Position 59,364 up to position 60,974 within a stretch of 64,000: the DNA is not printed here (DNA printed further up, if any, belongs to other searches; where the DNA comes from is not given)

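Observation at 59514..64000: Sugar-binding lipoprotein wired to a sensor kinase and a REC-GGDEF regulator: candidate carbohydrate to c-di-GMP signalling three-component system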

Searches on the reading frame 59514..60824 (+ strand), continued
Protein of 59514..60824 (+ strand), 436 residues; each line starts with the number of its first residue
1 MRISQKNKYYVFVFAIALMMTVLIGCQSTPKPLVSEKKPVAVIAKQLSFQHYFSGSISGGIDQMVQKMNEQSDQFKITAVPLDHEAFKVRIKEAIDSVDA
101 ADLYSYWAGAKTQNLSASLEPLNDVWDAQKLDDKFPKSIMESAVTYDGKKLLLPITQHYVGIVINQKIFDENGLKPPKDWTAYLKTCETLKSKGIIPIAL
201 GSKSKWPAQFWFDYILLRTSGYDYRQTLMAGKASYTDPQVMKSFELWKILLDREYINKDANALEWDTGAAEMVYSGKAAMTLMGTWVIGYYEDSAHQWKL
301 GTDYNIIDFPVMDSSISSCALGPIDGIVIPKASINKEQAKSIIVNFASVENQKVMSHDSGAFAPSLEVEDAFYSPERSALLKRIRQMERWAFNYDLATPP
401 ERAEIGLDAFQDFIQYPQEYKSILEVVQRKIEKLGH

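Call 41: list_cluster_members(proteins=[P0001, P0002])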
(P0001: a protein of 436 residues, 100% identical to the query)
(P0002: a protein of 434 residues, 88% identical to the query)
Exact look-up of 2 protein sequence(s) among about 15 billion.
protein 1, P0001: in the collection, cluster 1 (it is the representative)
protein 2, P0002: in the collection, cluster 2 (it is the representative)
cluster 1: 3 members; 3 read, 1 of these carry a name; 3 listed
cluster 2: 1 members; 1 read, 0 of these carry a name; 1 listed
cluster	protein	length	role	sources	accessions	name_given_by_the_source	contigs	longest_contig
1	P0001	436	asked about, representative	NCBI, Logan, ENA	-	-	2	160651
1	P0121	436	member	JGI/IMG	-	ABC-type glycerol-3-phosphate transport system substrate-binding protein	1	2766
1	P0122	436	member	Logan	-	-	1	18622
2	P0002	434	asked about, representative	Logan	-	-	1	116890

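Call 43: search_protein_families(library=ncbifam, proteins=[L066:11074-12969:+, L066:12971-14137:+, L066:14179-15588:+, L066:15598-17160:+, L066:5408-6529:+, L051:4707-6614:+, L051:6674-7858:+, L051:3691-4704:+, L044:4241-6151:-, L044:3146-4222:-], max_evalue=1e-10)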
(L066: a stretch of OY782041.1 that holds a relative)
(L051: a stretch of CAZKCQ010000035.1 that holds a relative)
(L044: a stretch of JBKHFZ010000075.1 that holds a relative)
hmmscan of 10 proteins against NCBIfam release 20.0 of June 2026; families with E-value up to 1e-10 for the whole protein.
L066:11074-12969:+ (631 aa): 33 families (the best 25 are shown)
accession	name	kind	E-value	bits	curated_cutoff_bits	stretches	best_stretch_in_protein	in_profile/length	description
TIGR04377.1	myo_inos_iolD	equivalog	1.5e-43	149.4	715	1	52-600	23-577/616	3D-(3,5/4)-trihydroxycyclohexane-1,2-dione acylhydrolase (decyclizing)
TIGR00118.1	acolac_lg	equivalog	1.3e-35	123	538.35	1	44-597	4-534/557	biosynthetic-type acetolactate synthase large subunit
NF005651.0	PRK07418.1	subfamily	2.9e-29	101.7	942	1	41-597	19-559/617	acetolactate synthase large subunit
NF004710.0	PRK06048.1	equivalog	1.3e-28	99.8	976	1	38-597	5-537/561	acetolactate synthase large subunit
NF006319.0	PRK08527.1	equivalog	6.5e-28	97.5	905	1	201-597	156-538/565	acetolactate synthase large subunit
NF006122.0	PRK08266.1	subfamily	9.8e-28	96.9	571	1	41-598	4-525/543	hypothetical protein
NF006187.0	PRK08322.1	equivalog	1e-27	96.8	509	1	44-601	5-532/548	acetolactate synthase large subunit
NF006581.0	PRK09107.1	equivalog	3.7e-27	94.9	974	1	39-584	9-540/595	acetolactate synthase 3 large subunit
NF004919.0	PRK06276.1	equivalog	6.3e-27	94.1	866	1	45-566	5-508/582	acetolactate synthase large subunit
NF005936.0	PRK07979.1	equivalog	1.3e-26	93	1080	1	40-565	3-514/574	acetolactate synthase 3 large subunit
NF005860.0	PRK07789.1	equivalog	2.2e-25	89.1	881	1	25-563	18-545/615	acetolactate synthase large subunit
NF005470.0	PRK07064.1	equivalog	4.9e-25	88.6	495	1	42-595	6-527/552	thiamine pyrophosphate-binding protein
NF006016.1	PRK08155.1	equivalog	2.2e-24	85.8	870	1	44-597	6-532/554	acetolactate synthase large subunit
NF006524.0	PRK08978.1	equivalog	2.9e-24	85.3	738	1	82-595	38-522/548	acetolactate synthase 2 catalytic subunit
NF005584.0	PRK07282.1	equivalog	2.7e-23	82.4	970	1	55-551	24-494/566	acetolactate synthase large subunit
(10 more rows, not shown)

L066:12971-14137:+ (388 aa): 9 families
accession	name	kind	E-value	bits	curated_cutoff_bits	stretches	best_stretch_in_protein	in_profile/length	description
TIGR04380.1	myo_inos_iolG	equivalog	5.3e-33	114.3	355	1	4-345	2-329/330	inositol 2-dehydrogenase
NF052479.1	LevoglcsnDh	equivalog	1.3e-31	109.7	650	1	1-209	1-213/386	levoglucosan dehydrogenase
NF040723.1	UDP-GlcNAcDh_Arch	equivalog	2.6e-28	99.4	450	1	4-152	1-147/302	UDP-N-acetylglucosamine 3-dehydrogenase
NF041392.1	XylDh_Gfo6_Halo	equivalog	1.4e-18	66.9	350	1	33-228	49-247/350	D-xylose 1-dehydrogenase Gfo6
NF008607.0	PRK11579.1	subfamily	2.9e-17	62.7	330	1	4-194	5-185/346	oxidoreductase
NF052679.1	InsChiInosDhIolG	equivalog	1.4e-13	50.6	540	1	4-151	3-153/343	bifunctional inositol 2-dehydrogenase/D-chiro-inositol 1-dehydrogenase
NF007574.0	PRK10206.1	equivalog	3.2e-13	49.4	352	1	4-151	3-151/345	oxidoreductase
NF058561.1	BT_2158_fam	equivalog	2.7e-12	46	750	1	25-145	54-176/487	glycoside 3-dehydrogenase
NF058563.1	BT_2159_fam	equivalog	3.2e-12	46.1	650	1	4-154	1-151/350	disaccharide 3-dehydrogenase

L066:14179-15588:+ (469 aa): 6 families
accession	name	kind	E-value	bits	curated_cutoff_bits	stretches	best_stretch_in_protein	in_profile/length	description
NF047625.1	AcylSulfactDhSauS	equivalog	1.3e-165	551.7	600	1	9-465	2-460/464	acylating sulfoacetaldehyde dehydrogenase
NF010378.0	PRK13805.1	equivalog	3e-125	419.1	951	1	3-445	6-449/872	bifunctional acetaldehyde-CoA/alcohol dehydrogenase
TIGR02518.1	EutH_ACDH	equivalog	2.4e-107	359.8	620.1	1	11-449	8-445/488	acetaldehyde dehydrogenase (acetylating)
NF011927.0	PRK15398.1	subfamily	1e-59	202.5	403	1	5-430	30-446/465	aldehyde dehydrogenase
NF001221.0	PRK00197.1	equivalog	7.4e-17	61.2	289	1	10-272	4-280/418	glutamate-5-semialdehyde dehydrogenase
TIGR00407.1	proA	equivalog_domain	5.7e-15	55.1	317.45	1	65-273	55-268/398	glutamate-5-semialdehyde dehydrogenase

L066:15598-17160:+ (520 aa): 7 families
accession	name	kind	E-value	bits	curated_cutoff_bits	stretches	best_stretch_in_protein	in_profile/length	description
TIGR01117.1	mmdA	subfamily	1e-214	714.1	998.8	1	14-520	11-512/512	methylmalonyl-CoA decarboxylase subunit alpha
NF005530.0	PRK07189.1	equivalog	7.5e-19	67.9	228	1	33-201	15-191/303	biotin-independent malonate decarboxylase subunit beta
TIGR03133.1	malonate_beta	equivalog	1.8e-18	66.8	278.15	1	34-202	6-182/274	biotin-independent malonate decarboxylase subunit beta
TIGR00515.1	accD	equivalog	1.1e-16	61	317.45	1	33-207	56-243/285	acetyl-CoA carboxylase, carboxyltransferase subunit beta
NF041504.1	AccA_sub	subfamily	2.9e-15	56.4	300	0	329-450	67-184/257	carboxyltransferase subunit alpha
NF004344.0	PRK05724.1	equivalog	2.8e-14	53.1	357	0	335-449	130-240/319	acetyl-CoA carboxylase carboxyltransferase subunit alpha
TIGR00513.1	accA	equivalog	1.3e-13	51.1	319.3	0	335-447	130-238/321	acetyl-CoA carboxylase carboxyl transferase subunit alpha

L066:5408-6529:+ (373 aa): 65 families (the best 25 are shown)
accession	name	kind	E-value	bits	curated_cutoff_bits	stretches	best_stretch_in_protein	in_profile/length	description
NF053512.1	nitric_RR_NosR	exception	5.3e-49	167.4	400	2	145-353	159-353/422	response regulator c-di-GMP phosphodiesterase, NosR family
NF007135.0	PRK09581.1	equivalog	6.9e-35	120.7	474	1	13-163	4-156/457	PleD family two-component system response regulator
NF040689.1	MtrAB_MtrA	equivalog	3.8e-28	98.3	300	1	14-141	1-123/219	MtrAB system response regulator MtrA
TIGR02154.1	PhoB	equivalog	2.3e-27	95.8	296.2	1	12-157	3-147/226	phosphate regulon transcriptional regulator PhoB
NF045944.1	ResRegRpaBCyano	equivalog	3e-27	95.5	330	1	15-143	1-124/229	response regulator transcription factor RpaB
NF008296.0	PRK11083.1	equivalog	3e-26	92.2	273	1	11-142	3-131/228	two-component system response regulator CreB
NF053854.1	RespRegPhoBBctds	equivalog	2.9e-25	88.9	270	1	14-149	1-133/225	two-component system response regulator PhoB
NF040534.1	resp_reg_YycF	equivalog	5.5e-25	88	340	1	13-148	2-133/231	response regulator YycF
NF033117.2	vanR_ACDEGLN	exception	3e-24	85.8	350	1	14-150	1-132/226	VanR-ABDEGLN family response regulator transcription factor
NF008318.0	PRK11107.1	equivalog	2.3e-23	82.2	890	1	8-144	664-800/920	two-component sensor histidine kinase BarA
NF033120.0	vanR_FM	exception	3.1e-23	82.6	460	1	13-149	5-135/231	vancomycin resistance response regulator transcription factor, VanR-F/VanR-M family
NF007005.1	PRK09468.1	equivalog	5.6e-23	81.6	331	1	11-139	3-127/237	osmolarity response regulator transcription factor OmpR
NF007982.1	PRK10710.1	equivalog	1.4e-22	80.4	380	1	5-154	1-145/235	envelope stress response regulator BaeR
NF041880.1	EPS_EpsF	equivalog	2.3e-21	75.9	900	1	17-152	1-137/492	response regulator EpsF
NF041733.1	resp_reg_CseB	equivalog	3.5e-21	75.6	350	1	14-161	3-144/228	two-component system response regulator CseB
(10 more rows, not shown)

L051:4707-6614:+ (635 aa): 34 families (the best 25 are shown)
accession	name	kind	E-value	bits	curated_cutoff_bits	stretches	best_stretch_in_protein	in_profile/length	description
TIGR04377.1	myo_inos_iolD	equivalog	3.9e-36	124.9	715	1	59-604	27-577/616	3D-(3,5/4)-trihydroxycyclohexane-1,2-dione acylhydrolase (decyclizing)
NF006122.0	PRK08266.1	subfamily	9e-30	103.6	571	2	44-386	4-331/543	hypothetical protein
TIGR00118.1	acolac_lg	equivalog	2e-29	102.5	538.35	1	245-603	192-536/557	biosynthetic-type acetolactate synthase large subunit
NF006319.0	PRK08527.1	equivalog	3.1e-25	88.6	905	1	246-601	197-538/565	acetolactate synthase large subunit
NF005860.0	PRK07789.1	equivalog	4.6e-24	84.7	881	1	244-566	225-544/615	acetolactate synthase large subunit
NF006581.0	PRK09107.1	equivalog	1e-23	83.5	974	1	44-596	11-548/595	acetolactate synthase 3 large subunit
NF005470.0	PRK07064.1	equivalog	5.4e-23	81.8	495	1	84-381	42-330/552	thiamine pyrophosphate-binding protein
TIGR02720.1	pyruv_oxi_spxB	equivalog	6.4e-23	80.9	637.85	1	73-571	25-499/575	pyruvate oxidase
NF004919.0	PRK06276.1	equivalog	8e-23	80.6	866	1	48-599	5-536/582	acetolactate synthase large subunit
NF005651.0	PRK07418.1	subfamily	1.3e-22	79.8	942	1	244-604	215-562/617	acetolactate synthase large subunit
NF004710.0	PRK06048.1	equivalog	1.5e-22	79.8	976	1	246-600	200-536/561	acetolactate synthase large subunit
NF005058.0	PRK06466.1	equivalog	4.2e-22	78.3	951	1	246-590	199-535/574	acetolactate synthase 3 large subunit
NF006016.1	PRK08155.1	equivalog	6.9e-22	77.6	870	0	92-359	48-309/554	acetolactate synthase large subunit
NF005936.0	PRK07979.1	equivalog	1.8e-20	72.8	1080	1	48-573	8-517/574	acetolactate synthase 3 large subunit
NF005409.0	PRK06965.1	equivalog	3.7e-20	71.9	1035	1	246-574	214-534/587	acetolactate synthase 3 catalytic subunit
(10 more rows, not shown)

L051:6674-7858:+ (394 aa): 1 family
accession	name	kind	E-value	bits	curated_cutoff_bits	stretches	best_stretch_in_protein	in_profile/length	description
TIGR01463.1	mtaA_cmuA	subfamily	4.1e-12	46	235.4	1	136-373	111-336/340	MtaA/CmuA family methyltransferase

L051:3691-4704:+ (337 aa): 17 families
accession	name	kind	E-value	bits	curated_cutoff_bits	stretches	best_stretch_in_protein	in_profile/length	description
NF047341.1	lactose_RbsR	equivalog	1.9e-52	178.6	382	1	11-337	3-327/331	ribose utilization transcriptional repressor RbsR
NF007979.0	PRK10703.1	equivalog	4.4e-52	177.3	501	1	13-336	4-329/341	HTH-type transcriptional repressor PurR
NF052440.1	TransRegGNTRPSEAE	equivalog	2.9e-50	171.2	400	1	11-324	6-320/333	HTH-type transcriptional regulator GntR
TIGR01481.1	ccpA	equivalog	1.8e-45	155.8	442.35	1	11-318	3-310/330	catabolite control protein A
NF008269.0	PRK11041.1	equivalog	6.2e-43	147.1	436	1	10-336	9-335/342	DNA-binding transcriptional regulator CytR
NF007743.0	PRK10423.1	equivalog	1.4e-42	146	531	1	12-336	3-328/330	ribose operon transcriptional repressor RbsR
NF007706.0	PRK10401.1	equivalog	1.6e-39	136.2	555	1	12-335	3-326/346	HTH-type transcriptional regulator GalS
NF007075.0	PRK09526.1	subfamily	2.4e-39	135.3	340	1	11-337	6-330/358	LacI family DNA-binding transcriptional regulator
NF047913.1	TransRegIdnR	equivalog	4.3e-37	128.1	500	1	11-321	6-315/331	DNA-binding transcriptional regulator IdnR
NF007449.0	PRK10014.1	subfamily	8.4e-35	120.4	310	1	11-335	7-341/342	Mal regulon transcriptional regulator MalI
NF051853.1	TransRegUriRCory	equivalog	4e-33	114.9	550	1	13-322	3-309/327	transcriptional regulator UriR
NF008002.0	PRK10727.1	equivalog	4.8e-32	111.4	557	1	13-336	4-327/341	HTH-type transcriptional regulator GalR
NF011563.0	PRK14987.1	equivalog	9.4e-28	97.4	433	1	13-317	8-311/331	gluconate operon transcriptional repressor GntR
TIGR02405.1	trehalos_R_Ecol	equivalog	5.2e-22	78.6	357.35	1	13-319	4-300/311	trehalose operon repressor TreR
TIGR02417.1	fruct_sucro_rep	subfamily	2.2e-20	73.2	389.55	1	13-318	2-310/327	D-fructose-responsive transcription factor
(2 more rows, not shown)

L044:4241-6151:- (636 aa): 36 families (the best 25 are shown)
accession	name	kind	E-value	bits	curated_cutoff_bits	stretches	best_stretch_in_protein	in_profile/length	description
TIGR04377.1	myo_inos_iolD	equivalog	1.9e-38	132.5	715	1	56-609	27-581/616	3D-(3,5/4)-trihydroxycyclohexane-1,2-dione acylhydrolase (decyclizing)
NF004710.0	PRK06048.1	equivalog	1.6e-28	99.5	976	1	230-599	185-534/561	acetolactate synthase large subunit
NF006319.0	PRK08527.1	equivalog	1.4e-26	93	905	1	230-600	182-536/565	acetolactate synthase large subunit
NF004919.0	PRK06276.1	equivalog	9.2e-26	90.3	866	1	195-573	146-510/582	acetolactate synthase large subunit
NF005860.0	PRK07789.1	equivalog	1e-25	90.2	881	1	221-589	208-564/615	acetolactate synthase large subunit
TIGR00118.1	acolac_lg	equivalog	3.2e-25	88.6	538.35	1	46-602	6-534/557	biosynthetic-type acetolactate synthase large subunit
NF006016.1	PRK08155.1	equivalog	7.2e-25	87.4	870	1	194-603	148-533/554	acetolactate synthase large subunit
NF005651.0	PRK07418.1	subfamily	9.3e-25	86.8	942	1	231-605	203-562/617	acetolactate synthase large subunit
NF006524.0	PRK08978.1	equivalog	7.8e-23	80.5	738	1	241-600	185-522/548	acetolactate synthase 2 catalytic subunit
NF006377.0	PRK08611.1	equivalog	3.2e-22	78.8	742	1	240-598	191-525/576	pyruvate oxidase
NF006122.0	PRK08266.1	subfamily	5.6e-22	77.9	571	1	480-606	404-528/543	hypothetical protein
NF006187.0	PRK08322.1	equivalog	1.3e-21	76.6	509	1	233-608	178-534/548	acetolactate synthase large subunit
NF006581.0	PRK09107.1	equivalog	1.8e-21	76.1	974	1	40-567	10-520/595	acetolactate synthase 3 large subunit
NF005228.0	PRK06725.1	equivalog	3e-20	71.9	991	1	247-606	210-549/571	acetolactate synthase large subunit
NF005470.0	PRK07064.1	equivalog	1.1e-19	70.9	495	0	481-600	410-527/552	thiamine pyrophosphate-binding protein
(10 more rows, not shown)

L044:3146-4222:- (358 aa): 7 families
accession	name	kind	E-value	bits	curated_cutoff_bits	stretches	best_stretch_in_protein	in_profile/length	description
NF052479.1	LevoglcsnDh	equivalog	1.6e-29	102.8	650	1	1-208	1-212/386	levoglucosan dehydrogenase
TIGR04380.1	myo_inos_iolG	equivalog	2e-29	102.6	355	1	3-151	1-150/330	inositol 2-dehydrogenase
NF040723.1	UDP-GlcNAcDh_Arch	equivalog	4.8e-28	98.6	450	1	4-149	1-144/302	UDP-N-acetylglucosamine 3-dehydrogenase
NF041392.1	XylDh_Gfo6_Halo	equivalog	5e-19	68.3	350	1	3-346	16-349/350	D-xylose 1-dehydrogenase Gfo6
NF052679.1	InsChiInosDhIolG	equivalog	3.2e-16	59.3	540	1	4-151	3-153/343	bifunctional inositol 2-dehydrogenase/D-chiro-inositol 1-dehydrogenase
NF058561.1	BT_2158_fam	equivalog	1.4e-14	53.6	750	1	2-149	34-180/487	glycoside 3-dehydrogenase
NF008607.0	PRK11579.1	subfamily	9.1e-13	47.9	330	1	2-146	3-145/346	oxidoreductase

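Call 44: find_encoding_contigs(protein=P0005, flank=7000, max_places=2)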
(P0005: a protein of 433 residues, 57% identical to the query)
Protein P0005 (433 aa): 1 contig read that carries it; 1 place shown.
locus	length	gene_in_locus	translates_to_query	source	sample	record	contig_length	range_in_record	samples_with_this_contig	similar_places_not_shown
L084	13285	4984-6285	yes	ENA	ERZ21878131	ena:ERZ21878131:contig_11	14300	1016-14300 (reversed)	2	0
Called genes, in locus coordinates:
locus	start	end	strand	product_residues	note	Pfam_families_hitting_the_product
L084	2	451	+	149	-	?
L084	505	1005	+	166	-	PF00990:GGDEF, PF00563:EAL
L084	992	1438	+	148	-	PF00563:EAL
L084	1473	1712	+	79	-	PF13192:Thioredoxin_3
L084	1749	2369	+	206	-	PF07992:Pyr_redox_2, PF13450:NAD_binding_8 (faint), PF00070:Pyr_redox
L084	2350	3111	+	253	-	PF07992:Pyr_redox_2, PF02852:Pyr_redox_dim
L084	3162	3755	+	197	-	PF00210:Ferritin (weak), PF02915:Rubrerythrin, PF23458:DUF7130 (weak), PF21349:RUBY_RBDX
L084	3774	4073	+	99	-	PF03992:ABM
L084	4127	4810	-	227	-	PF09360:zf-CDGSH, PF06902:Fer4_19 (weak), PF09360:zf-CDGSH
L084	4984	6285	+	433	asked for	PF01547:SBP_bac_1, PF13416:SBP_bac_8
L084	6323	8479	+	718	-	PF00672:HAMP, PF02518:HATPase_c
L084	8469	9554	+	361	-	PF00072:Response_reg, PF00990:GGDEF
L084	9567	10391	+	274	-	PF00795:CN_hydrolase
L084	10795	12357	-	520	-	PF03063:Prismane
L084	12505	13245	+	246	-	PF00027:cNMP_binding, PF13545:HTH_Crp_2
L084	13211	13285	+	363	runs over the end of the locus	?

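Call 45: find_encoding_contigs(protein=P0004, flank=7000, max_places=2)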
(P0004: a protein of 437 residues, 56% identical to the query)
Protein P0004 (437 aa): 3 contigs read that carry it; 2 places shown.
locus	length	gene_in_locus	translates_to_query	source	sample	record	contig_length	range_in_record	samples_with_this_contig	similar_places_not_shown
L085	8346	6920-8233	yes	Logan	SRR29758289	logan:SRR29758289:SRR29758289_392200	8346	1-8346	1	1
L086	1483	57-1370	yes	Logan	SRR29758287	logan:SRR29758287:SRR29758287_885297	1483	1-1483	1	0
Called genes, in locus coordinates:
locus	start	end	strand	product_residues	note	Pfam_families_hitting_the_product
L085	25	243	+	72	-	PF00269:SASP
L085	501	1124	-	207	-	PF00733:Asn_synthase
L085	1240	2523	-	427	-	PF16499:Melibiase_2, PF17801:Melibiase_C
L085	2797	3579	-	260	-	PF13353:Fer4_12, PF04055:Radical_SAM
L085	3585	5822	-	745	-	PF02901:PFL-like, PF01228:Gly_radical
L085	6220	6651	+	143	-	PF00583:Acetyltransf_1, PF13673:Acetyltransf_10, PF13508:Acetyltransf_7, PF08445:FR47 (weak)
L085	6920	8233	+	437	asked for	PF01547:SBP_bac_1, PF13416:SBP_bac_8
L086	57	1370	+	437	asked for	PF01547:SBP_bac_1, PF13416:SBP_bac_8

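Call 46: find_encoding_contigs(protein=P0007, flank=7000, max_places=2)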
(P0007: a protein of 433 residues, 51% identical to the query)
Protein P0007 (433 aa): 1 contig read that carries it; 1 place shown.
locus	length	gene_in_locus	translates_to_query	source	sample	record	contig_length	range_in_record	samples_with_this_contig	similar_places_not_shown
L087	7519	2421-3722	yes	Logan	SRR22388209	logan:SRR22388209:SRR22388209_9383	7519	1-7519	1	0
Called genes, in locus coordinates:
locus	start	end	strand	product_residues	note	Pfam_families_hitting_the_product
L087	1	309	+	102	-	?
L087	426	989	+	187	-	-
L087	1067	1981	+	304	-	PF00849:PseudoU_synth_2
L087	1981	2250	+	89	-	PF00708:Acylphosphatase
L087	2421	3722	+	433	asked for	PF01547:SBP_bac_1, PF13416:SBP_bac_8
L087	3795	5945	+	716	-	PF00672:HAMP, PF00512:HisKA (faint), PF02518:HATPase_c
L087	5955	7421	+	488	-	PF00072:Response_reg, PF00990:GGDEF, PF00072:Response_reg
